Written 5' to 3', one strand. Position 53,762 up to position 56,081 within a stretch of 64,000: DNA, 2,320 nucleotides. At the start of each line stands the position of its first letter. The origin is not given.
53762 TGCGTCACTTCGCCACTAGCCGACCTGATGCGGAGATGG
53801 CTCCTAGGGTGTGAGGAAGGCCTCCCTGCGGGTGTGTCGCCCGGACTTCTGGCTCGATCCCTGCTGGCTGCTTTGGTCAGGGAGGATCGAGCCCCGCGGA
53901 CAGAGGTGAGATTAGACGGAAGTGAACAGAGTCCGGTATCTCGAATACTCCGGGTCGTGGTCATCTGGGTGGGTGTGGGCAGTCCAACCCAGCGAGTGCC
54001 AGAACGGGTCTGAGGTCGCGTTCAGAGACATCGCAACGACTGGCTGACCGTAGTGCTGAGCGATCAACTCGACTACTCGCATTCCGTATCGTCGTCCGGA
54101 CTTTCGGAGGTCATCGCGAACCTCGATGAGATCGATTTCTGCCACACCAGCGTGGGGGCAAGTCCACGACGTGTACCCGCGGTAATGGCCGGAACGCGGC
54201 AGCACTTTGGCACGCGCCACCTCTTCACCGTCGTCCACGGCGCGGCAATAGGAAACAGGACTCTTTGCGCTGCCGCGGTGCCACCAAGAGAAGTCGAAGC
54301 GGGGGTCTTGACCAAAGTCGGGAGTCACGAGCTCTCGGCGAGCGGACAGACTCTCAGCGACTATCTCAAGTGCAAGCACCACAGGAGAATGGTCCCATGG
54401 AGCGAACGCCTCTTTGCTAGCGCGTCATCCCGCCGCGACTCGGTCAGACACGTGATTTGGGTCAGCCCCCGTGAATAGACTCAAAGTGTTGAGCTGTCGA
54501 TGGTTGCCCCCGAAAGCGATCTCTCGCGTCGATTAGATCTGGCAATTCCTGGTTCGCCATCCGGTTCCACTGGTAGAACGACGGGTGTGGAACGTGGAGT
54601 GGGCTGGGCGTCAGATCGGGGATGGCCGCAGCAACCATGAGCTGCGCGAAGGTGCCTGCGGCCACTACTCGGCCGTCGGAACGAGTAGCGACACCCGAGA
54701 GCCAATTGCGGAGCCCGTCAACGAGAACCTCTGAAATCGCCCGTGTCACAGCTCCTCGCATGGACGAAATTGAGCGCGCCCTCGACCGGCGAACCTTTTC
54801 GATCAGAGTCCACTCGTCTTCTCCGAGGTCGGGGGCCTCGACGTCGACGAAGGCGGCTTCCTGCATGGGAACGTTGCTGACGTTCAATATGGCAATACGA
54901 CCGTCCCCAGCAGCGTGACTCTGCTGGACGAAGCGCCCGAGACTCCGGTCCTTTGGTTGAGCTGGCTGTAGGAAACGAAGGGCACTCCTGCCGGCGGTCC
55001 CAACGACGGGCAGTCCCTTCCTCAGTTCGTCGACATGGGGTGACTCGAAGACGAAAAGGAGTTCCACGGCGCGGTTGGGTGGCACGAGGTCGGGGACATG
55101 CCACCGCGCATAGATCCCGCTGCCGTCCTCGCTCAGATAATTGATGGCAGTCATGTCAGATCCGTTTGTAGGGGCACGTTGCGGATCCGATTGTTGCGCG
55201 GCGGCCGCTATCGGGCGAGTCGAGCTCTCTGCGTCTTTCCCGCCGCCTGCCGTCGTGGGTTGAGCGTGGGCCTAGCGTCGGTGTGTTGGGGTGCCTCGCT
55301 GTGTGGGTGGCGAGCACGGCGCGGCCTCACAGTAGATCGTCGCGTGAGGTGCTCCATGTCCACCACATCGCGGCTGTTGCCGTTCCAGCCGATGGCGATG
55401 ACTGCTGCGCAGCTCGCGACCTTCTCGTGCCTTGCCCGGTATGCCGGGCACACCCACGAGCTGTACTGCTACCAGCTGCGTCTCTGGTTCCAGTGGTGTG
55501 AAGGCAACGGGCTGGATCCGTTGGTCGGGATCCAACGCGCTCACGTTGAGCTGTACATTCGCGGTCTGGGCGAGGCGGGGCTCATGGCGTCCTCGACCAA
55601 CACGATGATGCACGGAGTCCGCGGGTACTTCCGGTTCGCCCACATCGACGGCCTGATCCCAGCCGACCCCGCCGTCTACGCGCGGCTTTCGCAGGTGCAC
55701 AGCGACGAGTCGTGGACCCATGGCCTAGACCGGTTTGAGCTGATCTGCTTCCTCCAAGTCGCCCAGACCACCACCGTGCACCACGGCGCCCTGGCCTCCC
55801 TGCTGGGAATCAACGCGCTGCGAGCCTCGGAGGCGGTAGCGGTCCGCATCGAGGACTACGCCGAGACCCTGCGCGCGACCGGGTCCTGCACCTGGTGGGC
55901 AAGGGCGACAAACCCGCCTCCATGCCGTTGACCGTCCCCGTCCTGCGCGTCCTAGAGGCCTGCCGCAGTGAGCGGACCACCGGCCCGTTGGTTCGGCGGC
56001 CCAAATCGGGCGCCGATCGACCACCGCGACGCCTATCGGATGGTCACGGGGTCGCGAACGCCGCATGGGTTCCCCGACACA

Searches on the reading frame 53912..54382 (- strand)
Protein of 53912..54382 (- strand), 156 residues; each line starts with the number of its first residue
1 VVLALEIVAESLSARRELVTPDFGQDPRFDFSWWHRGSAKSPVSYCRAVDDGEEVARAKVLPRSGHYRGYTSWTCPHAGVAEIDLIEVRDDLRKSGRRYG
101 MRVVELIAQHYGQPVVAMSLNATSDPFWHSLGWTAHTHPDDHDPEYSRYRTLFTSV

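Call 3: search_protein_families(library=pfam, proteins=[window:53912-54382:-], max_evalue=0.01)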
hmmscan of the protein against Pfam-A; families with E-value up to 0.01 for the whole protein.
window:53912-54382:- (156 aa): 0 families

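Call 4: search_protein_families(library=padloc, proteins=[window:53912-54382:-], max_evalue=0.01)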
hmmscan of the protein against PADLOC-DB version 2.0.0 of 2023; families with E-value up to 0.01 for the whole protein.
window:53912-54382:- (156 aa): 0 families

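Call 5: search_protein_families(library=ncbifam, proteins=[window:53912-54382:-], max_evalue=1)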
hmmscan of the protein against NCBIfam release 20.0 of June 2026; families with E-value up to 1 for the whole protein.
window:53912-54382:- (156 aa): 1 family
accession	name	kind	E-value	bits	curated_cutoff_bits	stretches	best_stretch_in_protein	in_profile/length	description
TIGR04245.1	nodulat_NodA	subfamily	0.13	11.8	175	1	77-114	79-116/193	NodA family N-acyltransferase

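Call 6: search_protein_families(library=pfam, proteins=[window:53912-54382:-], max_evalue=10)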
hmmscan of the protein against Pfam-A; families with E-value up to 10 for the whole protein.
window:53912-54382:- (156 aa): 0 families

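Call 64: search_protein_representatives(protein=window:53912-54382:-)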
Query: 156 residues. Proteins with E-value up to 0.001 (for the whole library): 159; up to 1e-10: 35; up to 1e-30: 3. The best 150 are listed.
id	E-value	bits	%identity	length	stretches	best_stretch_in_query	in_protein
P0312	1.6e-52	193.8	60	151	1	1-147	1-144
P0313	2.3e-44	167.3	76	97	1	60-155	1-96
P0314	1.3e-42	161.6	52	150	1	4-154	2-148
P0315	4.5e-30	120.8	61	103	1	1-103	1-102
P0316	1.2e-25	106.4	76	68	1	88-156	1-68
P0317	5.6e-25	104.2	44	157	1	4-148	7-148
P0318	1.1e-23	100.1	47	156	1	20-153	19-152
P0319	1.2e-22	96.6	44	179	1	21-143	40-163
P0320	1.1e-21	93.5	64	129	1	1-72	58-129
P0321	2.8e-21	92.2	42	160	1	12-141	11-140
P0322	4.7e-21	91.5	41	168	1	15-143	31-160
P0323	4.1e-20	88.4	41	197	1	13-153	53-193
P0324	1.9e-19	86.2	36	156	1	15-150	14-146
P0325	7.6e-19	84.3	42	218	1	16-154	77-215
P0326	3.6e-18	82.1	36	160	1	17-141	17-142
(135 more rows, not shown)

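Call 66: search_protein_families(library=pfam, alignment_id=A6, max_evalue=0.01)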
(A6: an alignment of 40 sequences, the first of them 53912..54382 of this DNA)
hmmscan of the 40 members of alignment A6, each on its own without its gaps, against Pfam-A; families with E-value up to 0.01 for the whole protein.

A. member 1, window:53912-54382:- (156 aa): 0 families

B. families by the number of members that match (of 40 scanned): 5 families
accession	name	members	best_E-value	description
PF00583.31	Acetyltransf_1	17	2.6e-07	Acetyltransferase (GNAT) family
PF13673.13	Acetyltransf_10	3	0.002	Acetyltransferase (GNAT) domain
PF08445.16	FR47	2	0.0008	FR47-like protein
PF14542.12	Acetyltransf_CG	1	0.00023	GCN5-related N-acetyl-transferase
PF13508.13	Acetyltransf_7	1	0.00043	Acetyltransferase (GNAT) domain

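Call 67: search_solved_structures(query=A6, max_evalue=1)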
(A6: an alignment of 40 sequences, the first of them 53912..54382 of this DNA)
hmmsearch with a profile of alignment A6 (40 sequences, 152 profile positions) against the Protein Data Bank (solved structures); distinct sequences matched with E-value up to 1: 19.
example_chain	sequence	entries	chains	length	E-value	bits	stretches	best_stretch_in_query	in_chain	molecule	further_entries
2pr1_A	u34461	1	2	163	0.0015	21.5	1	40-140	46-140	Uncharacterized N-acetyltransferase ylbP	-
3ld2_A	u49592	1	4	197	0.011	18.7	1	68-132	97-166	Putative acetyltransferase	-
5xxr_A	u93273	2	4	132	0.019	18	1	76-127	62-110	Protein RibT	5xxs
8e6o_A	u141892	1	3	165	0.11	15.4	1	74-115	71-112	Histone acetyltransferase KAT2A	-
8h65_C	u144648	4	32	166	0.12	15.4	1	74-115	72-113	Histone acetyltransferase KAT2A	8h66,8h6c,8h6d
3s6f_A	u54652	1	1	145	0.12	15.4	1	79-133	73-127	Hypothetical acetyltransferase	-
1z4r_A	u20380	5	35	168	0.12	15.4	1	74-115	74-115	General control of amino acid synthesis protein 5-like 2 | Histone acetyltransferase KAT2A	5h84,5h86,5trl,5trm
3gy9_A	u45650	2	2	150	0.12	15.3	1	76-138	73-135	GCN5-related N-acetyltransferase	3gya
1cm0_B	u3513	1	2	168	0.16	15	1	74-114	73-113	P300/CBP ASSOCIATING FACTOR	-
4nsq_A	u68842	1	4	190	0.19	14.7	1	74-114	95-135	Histone acetyltransferase KAT2B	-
1qst_A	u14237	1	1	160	0.19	14.7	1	72-115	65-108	TGCN5 HISTONE ACETYL TRANSFERASE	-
1q2c_A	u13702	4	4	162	0.2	14.6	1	72-115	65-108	histone acetyltransferase GCN5 | TGCN5 HISTONE ACETYL TRANSFERASE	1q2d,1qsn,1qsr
1m1d_A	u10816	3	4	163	0.2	14.6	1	72-115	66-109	TGCN5 HISTONE ACETYL TRANSFERASE | HAT A1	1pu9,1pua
5gcn_A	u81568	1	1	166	0.21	14.6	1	72-115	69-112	HISTONE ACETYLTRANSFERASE GCN5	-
7crm_A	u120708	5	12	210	0.24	14.4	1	82-131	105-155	Aminoglycoside 2'-N-acetyltransferase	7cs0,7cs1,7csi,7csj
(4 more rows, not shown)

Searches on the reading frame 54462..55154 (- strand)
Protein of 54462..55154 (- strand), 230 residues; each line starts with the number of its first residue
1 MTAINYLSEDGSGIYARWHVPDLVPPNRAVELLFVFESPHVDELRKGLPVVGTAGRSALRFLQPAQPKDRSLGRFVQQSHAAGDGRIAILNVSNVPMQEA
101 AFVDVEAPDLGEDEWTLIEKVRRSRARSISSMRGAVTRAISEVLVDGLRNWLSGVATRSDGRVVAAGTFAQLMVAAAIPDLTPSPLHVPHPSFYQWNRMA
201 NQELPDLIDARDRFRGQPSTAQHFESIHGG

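Call 3: search_protein_families(library=pfam, proteins=[window:54462-55154:-], max_evalue=0.01)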
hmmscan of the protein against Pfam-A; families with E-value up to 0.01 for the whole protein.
window:54462-55154:- (230 aa): 0 families

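Call 4: search_protein_families(library=padloc, proteins=[window:54462-55154:-], max_evalue=0.01)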
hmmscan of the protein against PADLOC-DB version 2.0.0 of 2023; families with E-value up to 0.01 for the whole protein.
window:54462-55154:- (230 aa): 0 families

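Call 5: search_protein_families(library=ncbifam, proteins=[window:54462-55154:-], max_evalue=1)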
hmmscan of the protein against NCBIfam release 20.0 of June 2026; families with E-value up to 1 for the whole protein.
window:54462-55154:- (230 aa): 3 families
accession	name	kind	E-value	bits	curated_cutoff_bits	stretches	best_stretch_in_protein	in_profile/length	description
NF040953.1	Arch_udg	equivalog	0.058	12.9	250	1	28-62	30-64/184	type-4 uracil-DNA glycosylase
TIGR00758.1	UDG_fam4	subfamily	0.08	12.7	125.3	1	28-57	20-49/173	uracil-DNA glycosylase, family 4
NF041083.2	thermosome_beta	equivalog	0.086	11.8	400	1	104-179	344-418/520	thermosome subunit beta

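Call 6: search_protein_families(library=pfam, proteins=[window:54462-55154:-], max_evalue=10)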
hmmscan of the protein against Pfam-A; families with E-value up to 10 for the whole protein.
window:54462-55154:- (230 aa): 1 family
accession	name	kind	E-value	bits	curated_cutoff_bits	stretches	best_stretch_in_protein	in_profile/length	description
PF03167.25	UDG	-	0.034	14.6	24.3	1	29-200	7-127/141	Uracil DNA glycosylase superfamily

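Call 41: find_homologous_proteins(query=window:54462-55154:-, max_evalue=0.001)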
Query window:54462-55154:- (230 aa): 71 proteins with E <= 0.001 among 1109 candidates.
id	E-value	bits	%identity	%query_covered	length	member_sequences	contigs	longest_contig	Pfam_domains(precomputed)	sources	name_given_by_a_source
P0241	1.9e-130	451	90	100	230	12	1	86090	-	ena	-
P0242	3.0e-121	421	84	100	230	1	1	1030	-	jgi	jgi:hypothetical protein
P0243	3.5e-120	418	84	100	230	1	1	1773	-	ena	-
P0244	6.2e-120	417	83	100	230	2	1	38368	-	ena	-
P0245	1.9e-118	412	83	100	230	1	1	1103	-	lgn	-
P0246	1.1e-113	396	80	100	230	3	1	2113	-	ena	-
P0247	4.4e-113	394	85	94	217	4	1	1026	-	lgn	-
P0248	1.2e-110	386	78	100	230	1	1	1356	-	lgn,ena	-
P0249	3.0e-109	382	77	100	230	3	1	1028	-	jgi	jgi:hypothetical protein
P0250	9.0e-109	380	82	93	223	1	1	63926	-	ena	-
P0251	1.1e-108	380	77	100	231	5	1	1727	-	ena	-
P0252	1.3e-107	376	82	93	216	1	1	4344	-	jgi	jgi:hypothetical protein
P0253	5.5e-104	365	73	100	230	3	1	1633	-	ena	-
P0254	2.8e-102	359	80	92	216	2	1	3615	-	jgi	jgi:hypothetical protein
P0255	1.9e-101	356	76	93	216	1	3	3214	-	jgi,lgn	jgi:hypothetical protein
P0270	3.4e-92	326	71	93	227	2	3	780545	-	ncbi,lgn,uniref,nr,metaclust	ncbi:hypothetical protein ASC64_07570 [Nocardioides sp. Root122]|uniref:hypothetical protein n=1 Tax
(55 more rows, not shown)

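Call 43: search_solved_structures(query=A4, max_evalue=10, show_alignments=2)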
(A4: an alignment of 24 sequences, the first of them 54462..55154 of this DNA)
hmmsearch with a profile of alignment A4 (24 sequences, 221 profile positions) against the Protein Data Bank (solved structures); distinct sequences matched with E-value up to 10: 4.
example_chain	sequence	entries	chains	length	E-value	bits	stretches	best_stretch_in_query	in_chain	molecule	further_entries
5gpo_A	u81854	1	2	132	0.74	12.6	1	118-207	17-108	Sensor protein CzcS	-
4rhp_A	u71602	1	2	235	0.88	12.4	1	128-199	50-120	Ubiquinone biosynthesis protein COQ9, mitochondrial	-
7kc4_D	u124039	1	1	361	1.6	11.5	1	11-99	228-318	Protein Wnt-8a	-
4zbx_A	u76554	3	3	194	2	11.2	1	28-56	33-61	Uracil-DNA glycosylase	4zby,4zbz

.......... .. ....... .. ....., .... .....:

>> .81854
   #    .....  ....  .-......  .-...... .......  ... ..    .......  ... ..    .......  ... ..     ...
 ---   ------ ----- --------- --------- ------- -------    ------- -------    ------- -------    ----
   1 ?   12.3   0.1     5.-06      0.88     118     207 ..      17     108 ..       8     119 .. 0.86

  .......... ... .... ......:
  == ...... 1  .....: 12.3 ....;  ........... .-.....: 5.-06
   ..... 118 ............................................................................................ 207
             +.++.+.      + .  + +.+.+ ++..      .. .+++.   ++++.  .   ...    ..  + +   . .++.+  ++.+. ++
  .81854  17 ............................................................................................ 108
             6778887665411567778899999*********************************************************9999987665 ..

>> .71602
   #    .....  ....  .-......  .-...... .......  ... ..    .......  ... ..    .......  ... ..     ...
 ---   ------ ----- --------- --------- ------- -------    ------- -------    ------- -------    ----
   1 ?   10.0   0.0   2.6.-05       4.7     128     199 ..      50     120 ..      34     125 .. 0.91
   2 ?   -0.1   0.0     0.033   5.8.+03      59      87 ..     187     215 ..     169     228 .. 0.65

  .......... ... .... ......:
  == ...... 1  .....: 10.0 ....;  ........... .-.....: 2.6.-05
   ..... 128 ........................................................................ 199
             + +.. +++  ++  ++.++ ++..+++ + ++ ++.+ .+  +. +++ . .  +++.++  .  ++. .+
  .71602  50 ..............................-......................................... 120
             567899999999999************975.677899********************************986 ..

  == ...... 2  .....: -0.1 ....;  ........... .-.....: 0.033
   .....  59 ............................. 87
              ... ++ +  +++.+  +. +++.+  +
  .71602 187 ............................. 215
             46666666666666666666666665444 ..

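Call 69: find_encoding_contigs(protein=P0241, flank=6000, max_places=2)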
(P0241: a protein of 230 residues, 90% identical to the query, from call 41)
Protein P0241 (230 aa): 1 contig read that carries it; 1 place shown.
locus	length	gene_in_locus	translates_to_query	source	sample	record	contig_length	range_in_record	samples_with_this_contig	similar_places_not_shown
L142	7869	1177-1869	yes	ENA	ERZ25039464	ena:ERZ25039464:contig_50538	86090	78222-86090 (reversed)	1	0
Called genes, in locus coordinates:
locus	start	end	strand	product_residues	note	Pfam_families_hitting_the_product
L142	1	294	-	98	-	?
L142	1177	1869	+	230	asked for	-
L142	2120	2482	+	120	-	PF18736:pEK499_p136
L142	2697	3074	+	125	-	-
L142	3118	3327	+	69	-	-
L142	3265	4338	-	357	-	PF13011:LZ_Tnp_IS481, PF13384:HTH_23, PF13518:HTH_28, PF13551:HTH_29, PF13565:HTH_32, PF00665:rve, PF13683:rve_3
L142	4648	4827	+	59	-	-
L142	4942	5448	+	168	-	-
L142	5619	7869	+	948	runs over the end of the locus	-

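Call 70: find_encoding_contigs(protein=P0270, flank=6000, max_places=2)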
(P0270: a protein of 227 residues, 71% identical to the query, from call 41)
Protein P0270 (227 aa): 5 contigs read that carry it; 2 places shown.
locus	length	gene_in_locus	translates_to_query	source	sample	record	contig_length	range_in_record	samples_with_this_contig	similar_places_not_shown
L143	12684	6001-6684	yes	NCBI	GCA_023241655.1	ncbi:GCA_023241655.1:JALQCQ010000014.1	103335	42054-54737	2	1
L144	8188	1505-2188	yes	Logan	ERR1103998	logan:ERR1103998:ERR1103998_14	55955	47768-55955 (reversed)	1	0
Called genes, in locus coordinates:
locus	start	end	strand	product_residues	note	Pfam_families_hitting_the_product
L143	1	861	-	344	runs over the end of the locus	PF01266:DAO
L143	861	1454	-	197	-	PF02581:TMP-TENI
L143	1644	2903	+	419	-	PF00884:Sulfatase, PF16347:SGSH_C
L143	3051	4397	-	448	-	PF02720:DUF222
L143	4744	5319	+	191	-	PF20815:GIY_YIG_2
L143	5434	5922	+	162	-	-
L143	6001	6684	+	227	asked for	-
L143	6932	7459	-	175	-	-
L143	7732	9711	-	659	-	PF02463:SMC_N (faint), PF13175:AAA_15, PF13304:AAA_21, PF14491:DUF4435 (faint)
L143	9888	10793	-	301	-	PF02899:Phage_int_SAM_1 (weak), PF00589:Phage_integrase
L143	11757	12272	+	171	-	-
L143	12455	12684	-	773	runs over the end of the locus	-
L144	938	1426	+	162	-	-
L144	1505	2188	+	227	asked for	-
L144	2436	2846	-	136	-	-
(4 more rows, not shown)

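Call 78: predict_structure(alignment_id=A4)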
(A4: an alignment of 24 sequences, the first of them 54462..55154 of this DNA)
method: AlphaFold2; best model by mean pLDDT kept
length: 230 residues; sequences in the alignment: 24
mean_pLDDT: 75.3   pTM: 0.77
mean pLDDT of the five models: 75.3, 74.1, 71.8, 52.4, 50.3
residues with pLDDT >= 90: 33; 70-90: 136; 50-70: 23; < 50: 38
segments of 3 or more residues with pLDDT < 50: 39-53, 95-104, 218-230
pLDDT, mean of each block of 10 residues (from residue 1): 80 71 76 75 46 63 81 81 86 54 56 81 86 91 89 74 88 89 86 81 90 69 38
secondary structure, 60 per line:
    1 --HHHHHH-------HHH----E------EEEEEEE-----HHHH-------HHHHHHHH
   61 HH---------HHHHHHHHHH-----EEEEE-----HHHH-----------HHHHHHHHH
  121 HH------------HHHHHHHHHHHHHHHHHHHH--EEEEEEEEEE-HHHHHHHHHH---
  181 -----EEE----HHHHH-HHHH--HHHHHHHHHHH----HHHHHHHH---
elements in order: H3-8 E30-36 H42-45 H53-62 H72-81 E87-91 H97-100 H112-122 H135-154 E157-166 H168-177 E186-188 H193-197 H199-202 H205-215 H220-227

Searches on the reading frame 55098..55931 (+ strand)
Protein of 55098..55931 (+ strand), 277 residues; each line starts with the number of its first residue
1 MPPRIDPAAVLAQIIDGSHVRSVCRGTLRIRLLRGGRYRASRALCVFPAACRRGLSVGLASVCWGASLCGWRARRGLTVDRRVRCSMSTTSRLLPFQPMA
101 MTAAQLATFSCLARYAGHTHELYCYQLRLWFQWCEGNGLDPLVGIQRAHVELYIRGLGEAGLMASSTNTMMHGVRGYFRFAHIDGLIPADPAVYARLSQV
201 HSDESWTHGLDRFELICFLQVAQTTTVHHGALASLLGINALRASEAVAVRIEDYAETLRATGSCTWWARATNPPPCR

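Call 3: search_protein_families(library=pfam, proteins=[window:55098-55931:+], max_evalue=0.01)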
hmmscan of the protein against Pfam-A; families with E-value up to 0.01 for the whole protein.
window:55098-55931:+ (277 aa): 1 family
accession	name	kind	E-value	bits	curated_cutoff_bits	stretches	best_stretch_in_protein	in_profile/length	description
PF02899.23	Phage_int_SAM_1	-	4.2e-07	30.6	22.3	1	115-181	14-79/83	Phage integrase, N-terminal SAM-like domain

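Call 4: search_protein_families(library=padloc, proteins=[window:55098-55931:+], max_evalue=0.01)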
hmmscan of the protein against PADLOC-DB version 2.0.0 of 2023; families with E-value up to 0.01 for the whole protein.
window:55098-55931:+ (277 aa): 0 families
